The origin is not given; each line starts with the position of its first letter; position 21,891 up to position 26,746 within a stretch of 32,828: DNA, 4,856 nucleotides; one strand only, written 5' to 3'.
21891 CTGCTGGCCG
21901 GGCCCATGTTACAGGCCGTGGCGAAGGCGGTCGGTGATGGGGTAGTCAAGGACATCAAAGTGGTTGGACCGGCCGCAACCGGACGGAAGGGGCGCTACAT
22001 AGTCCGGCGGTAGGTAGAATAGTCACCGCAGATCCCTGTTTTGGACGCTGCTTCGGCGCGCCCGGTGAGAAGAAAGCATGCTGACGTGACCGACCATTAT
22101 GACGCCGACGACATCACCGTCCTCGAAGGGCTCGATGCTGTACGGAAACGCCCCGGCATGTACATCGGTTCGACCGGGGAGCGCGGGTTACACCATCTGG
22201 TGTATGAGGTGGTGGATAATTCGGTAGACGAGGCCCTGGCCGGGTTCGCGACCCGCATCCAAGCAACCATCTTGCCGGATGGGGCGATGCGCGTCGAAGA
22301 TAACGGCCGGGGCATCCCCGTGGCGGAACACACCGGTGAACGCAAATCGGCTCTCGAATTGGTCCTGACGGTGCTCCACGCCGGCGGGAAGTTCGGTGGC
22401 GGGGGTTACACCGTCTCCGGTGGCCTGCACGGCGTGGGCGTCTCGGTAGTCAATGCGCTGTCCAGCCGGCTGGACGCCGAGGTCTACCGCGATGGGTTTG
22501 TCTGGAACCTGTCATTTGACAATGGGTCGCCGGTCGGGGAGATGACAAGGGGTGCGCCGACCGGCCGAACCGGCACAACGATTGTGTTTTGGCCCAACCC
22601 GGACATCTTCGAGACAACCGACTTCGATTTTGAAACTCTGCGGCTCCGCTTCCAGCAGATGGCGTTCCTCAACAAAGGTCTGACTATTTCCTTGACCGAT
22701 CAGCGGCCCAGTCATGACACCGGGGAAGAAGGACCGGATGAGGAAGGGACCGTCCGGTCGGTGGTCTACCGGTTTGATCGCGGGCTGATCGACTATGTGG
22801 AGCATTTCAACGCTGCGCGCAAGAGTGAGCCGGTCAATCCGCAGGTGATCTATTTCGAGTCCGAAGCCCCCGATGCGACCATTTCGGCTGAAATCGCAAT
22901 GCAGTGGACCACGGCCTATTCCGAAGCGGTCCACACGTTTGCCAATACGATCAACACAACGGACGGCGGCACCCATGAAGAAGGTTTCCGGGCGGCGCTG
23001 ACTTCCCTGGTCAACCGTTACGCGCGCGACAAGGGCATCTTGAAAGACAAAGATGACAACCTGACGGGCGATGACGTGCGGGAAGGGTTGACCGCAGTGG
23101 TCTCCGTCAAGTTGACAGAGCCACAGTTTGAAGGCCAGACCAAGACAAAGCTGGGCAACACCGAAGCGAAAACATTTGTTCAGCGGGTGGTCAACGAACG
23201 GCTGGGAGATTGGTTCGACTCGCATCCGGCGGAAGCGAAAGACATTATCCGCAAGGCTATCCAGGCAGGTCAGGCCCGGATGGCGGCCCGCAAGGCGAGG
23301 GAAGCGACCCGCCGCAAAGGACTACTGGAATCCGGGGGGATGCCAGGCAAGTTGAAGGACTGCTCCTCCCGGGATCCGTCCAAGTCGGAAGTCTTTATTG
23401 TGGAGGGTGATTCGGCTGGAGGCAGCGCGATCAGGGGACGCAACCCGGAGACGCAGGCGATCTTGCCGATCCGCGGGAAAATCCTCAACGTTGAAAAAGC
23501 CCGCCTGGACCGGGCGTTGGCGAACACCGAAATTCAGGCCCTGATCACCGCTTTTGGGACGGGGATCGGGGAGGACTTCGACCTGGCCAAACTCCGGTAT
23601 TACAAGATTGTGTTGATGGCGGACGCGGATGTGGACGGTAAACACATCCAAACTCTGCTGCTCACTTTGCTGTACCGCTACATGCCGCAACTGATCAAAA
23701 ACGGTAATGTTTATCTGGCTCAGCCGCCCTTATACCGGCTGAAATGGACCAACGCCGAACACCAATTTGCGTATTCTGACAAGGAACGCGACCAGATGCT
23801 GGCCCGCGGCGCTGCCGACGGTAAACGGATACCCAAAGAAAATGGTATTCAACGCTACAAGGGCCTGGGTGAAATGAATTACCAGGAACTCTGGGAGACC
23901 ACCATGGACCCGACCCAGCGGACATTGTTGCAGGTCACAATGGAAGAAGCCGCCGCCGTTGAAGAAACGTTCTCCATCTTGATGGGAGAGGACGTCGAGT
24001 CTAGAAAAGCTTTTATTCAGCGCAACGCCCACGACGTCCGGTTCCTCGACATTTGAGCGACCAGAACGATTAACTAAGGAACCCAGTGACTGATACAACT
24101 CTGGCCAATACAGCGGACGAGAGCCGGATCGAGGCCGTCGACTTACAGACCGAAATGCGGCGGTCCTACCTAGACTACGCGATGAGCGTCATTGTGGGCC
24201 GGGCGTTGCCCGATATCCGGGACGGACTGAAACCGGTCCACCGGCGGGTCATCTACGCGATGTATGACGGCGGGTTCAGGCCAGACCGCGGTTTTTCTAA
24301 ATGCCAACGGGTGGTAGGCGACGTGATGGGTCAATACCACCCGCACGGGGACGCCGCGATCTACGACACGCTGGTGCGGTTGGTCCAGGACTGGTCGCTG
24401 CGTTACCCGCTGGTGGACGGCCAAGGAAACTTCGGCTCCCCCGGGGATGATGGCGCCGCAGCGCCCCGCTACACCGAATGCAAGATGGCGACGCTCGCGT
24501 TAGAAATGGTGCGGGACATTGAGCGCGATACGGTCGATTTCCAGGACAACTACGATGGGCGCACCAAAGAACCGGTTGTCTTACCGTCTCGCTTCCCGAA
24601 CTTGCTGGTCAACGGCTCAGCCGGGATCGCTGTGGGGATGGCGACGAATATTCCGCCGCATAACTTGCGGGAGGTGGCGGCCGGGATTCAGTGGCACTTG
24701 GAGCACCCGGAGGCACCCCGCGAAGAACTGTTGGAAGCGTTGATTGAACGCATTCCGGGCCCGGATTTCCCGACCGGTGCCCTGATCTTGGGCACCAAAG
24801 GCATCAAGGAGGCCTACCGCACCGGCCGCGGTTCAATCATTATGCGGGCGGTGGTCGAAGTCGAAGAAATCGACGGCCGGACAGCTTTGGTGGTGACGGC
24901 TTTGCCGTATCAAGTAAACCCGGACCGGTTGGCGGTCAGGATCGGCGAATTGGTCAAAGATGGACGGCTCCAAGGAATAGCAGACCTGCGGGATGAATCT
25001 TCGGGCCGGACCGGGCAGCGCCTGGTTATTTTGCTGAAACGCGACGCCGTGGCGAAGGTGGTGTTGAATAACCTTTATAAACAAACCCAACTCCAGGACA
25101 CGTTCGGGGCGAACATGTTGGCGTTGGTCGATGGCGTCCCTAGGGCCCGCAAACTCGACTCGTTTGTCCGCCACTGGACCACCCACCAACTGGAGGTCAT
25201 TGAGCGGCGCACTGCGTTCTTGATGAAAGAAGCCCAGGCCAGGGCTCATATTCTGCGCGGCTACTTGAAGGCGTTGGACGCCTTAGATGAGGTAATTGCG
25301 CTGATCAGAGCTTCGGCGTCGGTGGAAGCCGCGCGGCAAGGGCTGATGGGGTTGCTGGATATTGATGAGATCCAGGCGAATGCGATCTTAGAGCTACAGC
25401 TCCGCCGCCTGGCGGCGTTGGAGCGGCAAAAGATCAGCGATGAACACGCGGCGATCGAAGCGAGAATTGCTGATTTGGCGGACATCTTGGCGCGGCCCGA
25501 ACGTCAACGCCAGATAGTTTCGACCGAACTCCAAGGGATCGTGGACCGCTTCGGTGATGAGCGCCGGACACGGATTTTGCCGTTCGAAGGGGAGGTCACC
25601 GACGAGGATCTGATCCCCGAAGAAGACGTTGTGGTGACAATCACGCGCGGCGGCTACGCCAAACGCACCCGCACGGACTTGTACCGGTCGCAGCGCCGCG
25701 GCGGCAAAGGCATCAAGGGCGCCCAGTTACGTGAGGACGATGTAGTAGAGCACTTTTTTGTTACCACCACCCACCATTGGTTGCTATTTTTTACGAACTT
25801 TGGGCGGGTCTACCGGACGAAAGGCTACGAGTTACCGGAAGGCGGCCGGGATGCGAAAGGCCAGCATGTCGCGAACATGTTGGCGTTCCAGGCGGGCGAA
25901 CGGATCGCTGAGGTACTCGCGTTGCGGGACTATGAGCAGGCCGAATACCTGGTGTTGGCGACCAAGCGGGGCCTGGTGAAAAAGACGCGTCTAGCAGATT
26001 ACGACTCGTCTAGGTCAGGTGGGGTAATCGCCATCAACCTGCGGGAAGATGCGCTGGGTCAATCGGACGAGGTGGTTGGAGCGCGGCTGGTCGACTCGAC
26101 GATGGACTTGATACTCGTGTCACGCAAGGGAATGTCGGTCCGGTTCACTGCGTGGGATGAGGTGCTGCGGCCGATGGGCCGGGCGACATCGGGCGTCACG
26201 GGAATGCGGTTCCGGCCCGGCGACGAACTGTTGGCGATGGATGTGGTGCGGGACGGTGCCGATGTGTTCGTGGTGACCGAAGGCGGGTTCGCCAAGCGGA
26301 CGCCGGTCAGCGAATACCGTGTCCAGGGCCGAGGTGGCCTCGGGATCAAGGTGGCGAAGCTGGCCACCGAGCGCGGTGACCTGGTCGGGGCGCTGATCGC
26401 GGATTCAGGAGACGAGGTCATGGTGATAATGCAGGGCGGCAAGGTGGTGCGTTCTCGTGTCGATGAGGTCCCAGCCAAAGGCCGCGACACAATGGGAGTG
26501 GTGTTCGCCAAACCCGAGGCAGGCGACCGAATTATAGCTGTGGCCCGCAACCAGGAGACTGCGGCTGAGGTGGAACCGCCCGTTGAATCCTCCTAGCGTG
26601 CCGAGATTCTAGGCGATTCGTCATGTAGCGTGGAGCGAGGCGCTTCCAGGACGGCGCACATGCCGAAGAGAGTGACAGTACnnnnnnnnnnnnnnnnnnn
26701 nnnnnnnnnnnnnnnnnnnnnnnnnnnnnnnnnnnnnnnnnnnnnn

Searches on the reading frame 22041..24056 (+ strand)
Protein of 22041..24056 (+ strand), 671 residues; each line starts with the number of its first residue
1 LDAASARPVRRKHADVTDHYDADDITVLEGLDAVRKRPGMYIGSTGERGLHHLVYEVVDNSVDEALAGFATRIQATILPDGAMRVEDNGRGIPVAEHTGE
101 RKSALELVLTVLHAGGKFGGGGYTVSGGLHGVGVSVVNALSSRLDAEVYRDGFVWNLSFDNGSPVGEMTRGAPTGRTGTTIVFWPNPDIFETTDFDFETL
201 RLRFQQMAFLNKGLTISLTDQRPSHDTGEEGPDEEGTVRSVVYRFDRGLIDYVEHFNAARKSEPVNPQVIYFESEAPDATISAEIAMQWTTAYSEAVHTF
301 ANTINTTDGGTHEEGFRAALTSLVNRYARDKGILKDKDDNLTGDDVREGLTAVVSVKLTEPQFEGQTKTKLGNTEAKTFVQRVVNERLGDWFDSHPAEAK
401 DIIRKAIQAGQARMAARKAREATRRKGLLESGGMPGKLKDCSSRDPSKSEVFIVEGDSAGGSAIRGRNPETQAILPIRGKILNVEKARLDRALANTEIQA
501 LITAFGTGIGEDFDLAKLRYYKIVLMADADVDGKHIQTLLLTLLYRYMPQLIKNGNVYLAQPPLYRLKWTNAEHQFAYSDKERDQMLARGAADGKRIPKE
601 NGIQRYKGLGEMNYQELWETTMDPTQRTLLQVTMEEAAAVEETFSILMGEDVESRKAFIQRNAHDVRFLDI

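Call 66: search_protein_families(library=pfam, proteins=[window:22041-24056:+], max_evalue=0.00001)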
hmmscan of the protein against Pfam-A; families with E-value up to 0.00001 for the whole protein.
window:22041-24056:+ (671 aa): 4 families
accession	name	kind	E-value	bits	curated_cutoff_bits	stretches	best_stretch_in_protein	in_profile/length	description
PF00204.31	DNA_gyraseB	-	4.5e-61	205.8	27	1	248-421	1-172/173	DNA gyrase B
PF00986.26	DNA_gyraseB_C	-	3.6e-28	97.9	29.8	1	601-660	4-63/63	DNA gyrase B subunit, carboxyl terminus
PF01751.28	Toprim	-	7.4e-16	58.5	23.1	1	450-561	1-95/96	Toprim domain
PF02518.31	HATPase_c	-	1.2e-13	51.9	26.4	1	47-185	3-107/111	Histidine kinase-, DNA gyrase B-, and HSP90-like ATPase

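Call 67: find_homologous_proteins(query=window:22041-24056:+, max_evalue=1e-100)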
Query window:22041-24056:+ (671 aa): 8000 proteins with E <= 1e-100 among 8000 candidates; the best 120 are listed.
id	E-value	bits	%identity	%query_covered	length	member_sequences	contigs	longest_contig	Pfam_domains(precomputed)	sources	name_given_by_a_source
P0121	0.0e+0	1516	100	100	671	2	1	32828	PF00986.27,PF02518.32,PF01751.29,PF00204.32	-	-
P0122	0.0e+0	1414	95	97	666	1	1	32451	PF00986.27,PF02518.32,PF01751.29,PF00204.32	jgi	jgi:DNA gyrase subunit B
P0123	0.0e+0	1414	95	97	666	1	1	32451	PF00986.27,PF02518.32,PF01751.29,PF00204.32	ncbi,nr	ncbi:MAG: DNA topoisomerase (ATP-hydrolyzing) subunit B [Bifidobacteriaceae bacterium]|nr:DNA topois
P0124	0.0e+0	1410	95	97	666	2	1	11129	PF00986.27,PF02518.32,PF01751.29,PF00204.32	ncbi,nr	ncbi:MAG: DNA topoisomerase (ATP-hydrolyzing) subunit B [Bifidobacteriaceae bacterium]|nr:DNA topois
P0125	0.0e+0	1404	94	97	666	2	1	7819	PF00986.27,PF02518.32,PF01751.29,PF00204.32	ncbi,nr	ncbi:MAG: DNA topoisomerase (ATP-hydrolyzing) subunit B [Bifidobacteriaceae bacterium]|nr:DNA topois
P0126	0.0e+0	1389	94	97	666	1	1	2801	PF00986.27,PF02518.32,PF01751.29,PF00204.32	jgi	jgi:DNA gyrase subunit B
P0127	0.0e+0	1385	91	100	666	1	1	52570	PF00986.27,PF02518.32,PF01751.29,PF00204.32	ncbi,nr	ncbi:MAG: DNA topoisomerase (ATP-hydrolyzing) subunit B [Bifidobacteriaceae bacterium]|nr:DNA topois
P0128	0.0e+0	1385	91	100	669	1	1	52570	PF00986.27,PF02518.32,PF01751.29,PF00204.32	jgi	jgi:DNA gyrase subunit B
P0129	0.0e+0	1381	93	97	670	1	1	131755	PF00986.27,PF02518.32,PF01751.29,PF00204.32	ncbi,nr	ncbi:MAG: DNA topoisomerase (ATP-hydrolyzing) subunit B [Bifidobacteriaceae bacterium]|nr:DNA topois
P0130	0.0e+0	1368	89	100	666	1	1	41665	PF00986.27,PF02518.32,PF01751.29,PF00204.32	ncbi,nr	ncbi:MAG: DNA topoisomerase (ATP-hydrolyzing) subunit B [Bifidobacteriaceae bacterium]|nr:DNA topois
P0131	0.0e+0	1367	92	97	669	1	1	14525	PF00986.27,PF02518.32,PF01751.29,PF00204.32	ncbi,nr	ncbi:MAG: DNA topoisomerase (ATP-hydrolyzing) subunit B [Bifidobacteriaceae bacterium]|nr:DNA topois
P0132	0.0e+0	1363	91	97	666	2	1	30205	PF00986.27,PF02518.32,PF01751.29,PF00204.32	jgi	jgi:DNA gyrase subunit B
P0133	0.0e+0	1357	91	97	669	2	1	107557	PF00986.27,PF02518.32,PF01751.29,PF00204.32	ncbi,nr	ncbi:MAG: DNA topoisomerase (ATP-hydrolyzing) subunit B [Bifidobacteriaceae bacterium]|nr:DNA topois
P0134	0.0e+0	1357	91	97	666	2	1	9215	PF00986.27,PF02518.32,PF01751.29,PF00204.32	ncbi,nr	ncbi:MAG: DNA topoisomerase (ATP-hydrolyzing) subunit B [Bifidobacteriaceae bacterium]|nr:DNA topois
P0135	0.0e+0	1345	90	97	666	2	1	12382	PF00986.27,PF02518.32,PF01751.29,PF00204.32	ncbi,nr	ncbi:MAG: DNA topoisomerase (ATP-hydrolyzing) subunit B [Bifidobacteriaceae bacterium]|nr:DNA topois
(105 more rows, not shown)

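Call 95: find_encoding_contigs(protein=P0123, flank=10000, max_places=2)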
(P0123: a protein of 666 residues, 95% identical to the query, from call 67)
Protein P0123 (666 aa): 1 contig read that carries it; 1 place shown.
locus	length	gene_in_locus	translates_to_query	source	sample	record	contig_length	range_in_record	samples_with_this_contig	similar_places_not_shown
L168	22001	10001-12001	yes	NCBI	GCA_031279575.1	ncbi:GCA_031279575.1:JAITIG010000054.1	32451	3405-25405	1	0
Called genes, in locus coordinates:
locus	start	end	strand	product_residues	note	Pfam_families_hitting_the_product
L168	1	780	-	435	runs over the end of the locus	PF01053:Cys_Met_Meta_PP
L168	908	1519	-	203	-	PF02527:GidB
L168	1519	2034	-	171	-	PF01424:R3H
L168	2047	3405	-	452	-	PF02096:60KD_IMP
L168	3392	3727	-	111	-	PF01809:YidD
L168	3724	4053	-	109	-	PF00825:Ribonuclease_P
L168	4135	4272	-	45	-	PF00468:Ribosomal_L34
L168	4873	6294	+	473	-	PF00308:Bac_DnaA, PF01695:IstB_IS21, PF08299:Bac_DnaA_C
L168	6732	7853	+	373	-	PF00712:DNA_pol3_beta, PF02767:DNA_pol3_beta_2, PF02768:DNA_pol3_beta_3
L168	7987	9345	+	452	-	PF02463:SMC_N, PF13476:AAA_23 (weak)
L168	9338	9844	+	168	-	PF05258:DciA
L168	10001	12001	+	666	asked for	PF02518:HATPase_c, PF00204:DNA_gyraseB, PF01751:Toprim, PF00986:DNA_gyraseB_C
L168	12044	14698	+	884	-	PF00521:DNA_topoisoIV, PF03989:DNA_gyraseA_C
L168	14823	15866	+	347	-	-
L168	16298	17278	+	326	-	PF01891:CbiM, PF13190:PDGLE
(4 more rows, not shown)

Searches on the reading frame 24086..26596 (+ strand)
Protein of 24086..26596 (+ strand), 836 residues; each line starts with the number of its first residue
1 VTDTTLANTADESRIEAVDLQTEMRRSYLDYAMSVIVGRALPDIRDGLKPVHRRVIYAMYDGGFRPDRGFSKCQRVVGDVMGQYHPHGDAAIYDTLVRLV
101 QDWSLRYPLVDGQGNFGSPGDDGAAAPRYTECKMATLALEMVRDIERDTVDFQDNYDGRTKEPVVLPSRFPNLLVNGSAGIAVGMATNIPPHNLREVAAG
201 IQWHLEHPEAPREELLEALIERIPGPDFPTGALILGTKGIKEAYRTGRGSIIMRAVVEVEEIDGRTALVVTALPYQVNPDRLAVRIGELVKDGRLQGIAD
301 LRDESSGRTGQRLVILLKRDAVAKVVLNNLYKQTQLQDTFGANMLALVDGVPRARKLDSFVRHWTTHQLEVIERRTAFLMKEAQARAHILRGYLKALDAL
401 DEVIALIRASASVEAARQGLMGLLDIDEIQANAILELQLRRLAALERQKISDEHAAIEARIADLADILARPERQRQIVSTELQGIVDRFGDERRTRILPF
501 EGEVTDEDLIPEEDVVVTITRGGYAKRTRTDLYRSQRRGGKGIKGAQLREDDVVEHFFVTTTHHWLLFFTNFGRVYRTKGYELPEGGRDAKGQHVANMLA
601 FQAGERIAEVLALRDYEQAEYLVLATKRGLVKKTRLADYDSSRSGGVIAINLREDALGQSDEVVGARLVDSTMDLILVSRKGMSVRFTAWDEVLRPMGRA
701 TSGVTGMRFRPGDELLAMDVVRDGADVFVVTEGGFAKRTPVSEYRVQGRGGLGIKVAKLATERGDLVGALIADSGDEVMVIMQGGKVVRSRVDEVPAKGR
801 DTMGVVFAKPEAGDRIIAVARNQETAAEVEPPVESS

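Call 66: search_protein_families(library=pfam, proteins=[window:24086-26596:+], max_evalue=0.00001)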
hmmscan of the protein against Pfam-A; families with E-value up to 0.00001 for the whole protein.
window:24086-26596:+ (836 aa): 2 families
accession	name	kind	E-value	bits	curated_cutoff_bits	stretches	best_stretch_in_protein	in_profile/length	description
PF00521.26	DNA_topoisoIV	-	8.2e-147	490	31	1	39-483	1-432/432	DNA gyrase/topoisomerase IV, subunit A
PF03989.18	DNA_gyraseA_C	-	5.8e-64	211.8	27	5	514-560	1-47/48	DNA gyrase C-terminal domain, beta-propeller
